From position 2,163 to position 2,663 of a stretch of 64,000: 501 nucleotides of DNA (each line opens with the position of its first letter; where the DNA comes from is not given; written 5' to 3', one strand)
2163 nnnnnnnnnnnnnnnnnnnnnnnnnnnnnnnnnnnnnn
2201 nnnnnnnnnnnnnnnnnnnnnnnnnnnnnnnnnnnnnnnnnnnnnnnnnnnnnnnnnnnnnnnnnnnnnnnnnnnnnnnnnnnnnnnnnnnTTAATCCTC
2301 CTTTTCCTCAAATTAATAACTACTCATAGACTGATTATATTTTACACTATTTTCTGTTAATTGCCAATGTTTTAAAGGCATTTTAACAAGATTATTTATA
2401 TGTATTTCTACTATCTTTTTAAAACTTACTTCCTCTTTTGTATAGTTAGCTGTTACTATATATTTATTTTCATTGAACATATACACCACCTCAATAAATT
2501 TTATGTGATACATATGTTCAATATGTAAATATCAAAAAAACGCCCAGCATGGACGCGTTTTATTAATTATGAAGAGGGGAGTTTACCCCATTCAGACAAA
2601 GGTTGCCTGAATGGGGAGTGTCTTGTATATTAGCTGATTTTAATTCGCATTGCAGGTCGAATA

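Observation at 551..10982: cotJC spore-coat gene is split by a 10.2-kb element carrying its own large serine recombinase (skin-like intervening element)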

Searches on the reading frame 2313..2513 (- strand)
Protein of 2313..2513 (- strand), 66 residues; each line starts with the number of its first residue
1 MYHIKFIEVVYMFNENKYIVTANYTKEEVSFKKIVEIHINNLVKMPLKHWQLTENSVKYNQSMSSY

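Call 47: search_protein_families(library=pfam, proteins=[window:2313-2513:-], max_evalue=1)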
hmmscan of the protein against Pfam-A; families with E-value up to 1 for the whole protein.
window:2313-2513:- (66 aa): 0 families

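Call 48: search_protein_families(library=phrogs, proteins=[window:2313-2513:-], max_evalue=0.01)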
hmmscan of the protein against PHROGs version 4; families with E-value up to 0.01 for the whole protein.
window:2313-2513:- (66 aa): 0 families
